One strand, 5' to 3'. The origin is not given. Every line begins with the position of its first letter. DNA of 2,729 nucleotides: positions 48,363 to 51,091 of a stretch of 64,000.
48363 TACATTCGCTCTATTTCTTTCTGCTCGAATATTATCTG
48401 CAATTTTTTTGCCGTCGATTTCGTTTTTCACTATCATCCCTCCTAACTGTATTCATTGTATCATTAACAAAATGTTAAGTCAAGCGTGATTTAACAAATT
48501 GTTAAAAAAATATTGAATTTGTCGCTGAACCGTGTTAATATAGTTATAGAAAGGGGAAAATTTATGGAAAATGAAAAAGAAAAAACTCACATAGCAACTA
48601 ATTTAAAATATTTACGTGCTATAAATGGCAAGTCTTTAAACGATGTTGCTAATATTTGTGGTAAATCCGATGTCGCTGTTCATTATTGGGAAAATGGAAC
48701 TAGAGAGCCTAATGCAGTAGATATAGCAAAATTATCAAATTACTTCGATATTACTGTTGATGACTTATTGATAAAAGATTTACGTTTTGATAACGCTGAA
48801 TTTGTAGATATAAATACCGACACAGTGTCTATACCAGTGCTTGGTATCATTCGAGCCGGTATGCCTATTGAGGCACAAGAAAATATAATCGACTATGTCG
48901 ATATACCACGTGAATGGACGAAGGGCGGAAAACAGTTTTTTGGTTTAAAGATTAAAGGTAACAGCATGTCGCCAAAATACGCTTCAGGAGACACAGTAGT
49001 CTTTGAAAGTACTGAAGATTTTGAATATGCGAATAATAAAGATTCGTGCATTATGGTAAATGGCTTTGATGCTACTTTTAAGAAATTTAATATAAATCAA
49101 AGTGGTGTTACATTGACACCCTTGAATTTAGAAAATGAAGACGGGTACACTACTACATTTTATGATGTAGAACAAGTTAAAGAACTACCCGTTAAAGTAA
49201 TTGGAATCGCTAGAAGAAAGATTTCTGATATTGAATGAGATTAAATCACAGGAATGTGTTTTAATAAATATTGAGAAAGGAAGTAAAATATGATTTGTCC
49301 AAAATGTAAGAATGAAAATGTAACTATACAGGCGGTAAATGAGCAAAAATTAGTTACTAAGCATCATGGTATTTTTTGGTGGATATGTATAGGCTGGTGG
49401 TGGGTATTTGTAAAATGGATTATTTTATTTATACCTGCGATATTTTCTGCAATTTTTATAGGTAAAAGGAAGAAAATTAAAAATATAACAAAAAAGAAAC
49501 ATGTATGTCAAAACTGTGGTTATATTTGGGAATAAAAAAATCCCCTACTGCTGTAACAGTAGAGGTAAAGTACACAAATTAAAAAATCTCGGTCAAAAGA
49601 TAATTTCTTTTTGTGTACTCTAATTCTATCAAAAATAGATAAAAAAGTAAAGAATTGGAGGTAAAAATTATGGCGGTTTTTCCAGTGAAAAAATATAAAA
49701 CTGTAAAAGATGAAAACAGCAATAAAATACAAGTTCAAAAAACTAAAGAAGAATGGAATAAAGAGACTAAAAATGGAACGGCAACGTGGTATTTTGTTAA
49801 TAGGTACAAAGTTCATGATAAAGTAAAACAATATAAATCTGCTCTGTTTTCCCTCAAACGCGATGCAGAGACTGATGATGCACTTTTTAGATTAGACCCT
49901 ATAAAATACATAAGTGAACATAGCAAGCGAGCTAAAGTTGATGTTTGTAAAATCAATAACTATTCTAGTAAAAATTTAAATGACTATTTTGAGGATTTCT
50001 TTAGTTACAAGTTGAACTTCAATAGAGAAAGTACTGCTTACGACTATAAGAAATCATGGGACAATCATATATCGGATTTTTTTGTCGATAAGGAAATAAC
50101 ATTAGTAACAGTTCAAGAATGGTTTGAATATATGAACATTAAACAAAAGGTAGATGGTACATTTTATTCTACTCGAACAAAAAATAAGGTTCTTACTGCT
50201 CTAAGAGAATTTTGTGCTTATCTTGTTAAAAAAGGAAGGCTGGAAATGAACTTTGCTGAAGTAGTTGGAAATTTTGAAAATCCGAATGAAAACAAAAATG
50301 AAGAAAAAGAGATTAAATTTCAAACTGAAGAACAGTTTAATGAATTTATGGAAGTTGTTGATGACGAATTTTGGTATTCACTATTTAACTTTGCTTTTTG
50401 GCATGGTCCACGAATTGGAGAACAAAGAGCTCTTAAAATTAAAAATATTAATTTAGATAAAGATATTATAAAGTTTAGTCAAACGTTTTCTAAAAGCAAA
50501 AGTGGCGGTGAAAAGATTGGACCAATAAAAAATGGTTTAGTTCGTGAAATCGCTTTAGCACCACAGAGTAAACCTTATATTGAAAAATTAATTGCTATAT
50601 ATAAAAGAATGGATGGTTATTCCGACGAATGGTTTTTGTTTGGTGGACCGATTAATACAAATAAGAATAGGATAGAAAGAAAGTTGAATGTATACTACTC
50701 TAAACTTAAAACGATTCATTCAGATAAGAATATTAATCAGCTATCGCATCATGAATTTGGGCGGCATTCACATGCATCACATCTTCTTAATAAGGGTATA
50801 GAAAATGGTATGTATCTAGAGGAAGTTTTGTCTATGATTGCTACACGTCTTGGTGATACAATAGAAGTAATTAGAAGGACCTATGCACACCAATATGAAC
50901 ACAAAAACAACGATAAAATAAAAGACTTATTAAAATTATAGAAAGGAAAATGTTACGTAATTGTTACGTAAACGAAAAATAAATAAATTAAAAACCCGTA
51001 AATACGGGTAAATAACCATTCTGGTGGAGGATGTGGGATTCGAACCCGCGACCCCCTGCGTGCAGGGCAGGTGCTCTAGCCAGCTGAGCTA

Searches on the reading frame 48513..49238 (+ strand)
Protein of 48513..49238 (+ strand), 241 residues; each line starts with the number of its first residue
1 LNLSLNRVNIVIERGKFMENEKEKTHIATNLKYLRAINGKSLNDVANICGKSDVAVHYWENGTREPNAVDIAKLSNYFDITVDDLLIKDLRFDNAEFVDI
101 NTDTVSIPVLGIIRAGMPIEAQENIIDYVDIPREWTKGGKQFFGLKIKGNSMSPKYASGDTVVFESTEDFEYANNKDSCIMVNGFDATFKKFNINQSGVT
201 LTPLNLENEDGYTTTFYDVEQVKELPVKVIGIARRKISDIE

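Call 98: search_protein_families(library=pfam, proteins=[window:48513-49238:+], max_evalue=0.001)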
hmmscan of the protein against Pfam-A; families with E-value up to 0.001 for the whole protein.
window:48513-49238:+ (241 aa): 3 families
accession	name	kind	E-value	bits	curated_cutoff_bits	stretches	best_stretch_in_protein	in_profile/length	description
PF00717.28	Peptidase_S24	-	1.8e-19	70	23.3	1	108-212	1-102/116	Peptidase S24-like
PF01381.28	HTH_3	-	1.5e-08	34.9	23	1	31-85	1-55/55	Helix-turn-helix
PF12844.13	HTH_19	-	3.2e-06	27.4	30.2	1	30-86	3-59/64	Helix-turn-helix domain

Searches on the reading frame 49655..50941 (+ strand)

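Call 98: search_protein_families(library=pfam, proteins=[window:49655-50941:+], max_evalue=0.001)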
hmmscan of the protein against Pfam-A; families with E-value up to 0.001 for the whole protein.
window:49655-50941:+ (428 aa): 1 family
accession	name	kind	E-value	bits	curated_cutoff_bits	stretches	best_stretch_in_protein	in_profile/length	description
PF00589.27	Phage_integrase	-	1.1e-09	38.8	27.1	1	224-383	4-146/172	Phage integrase family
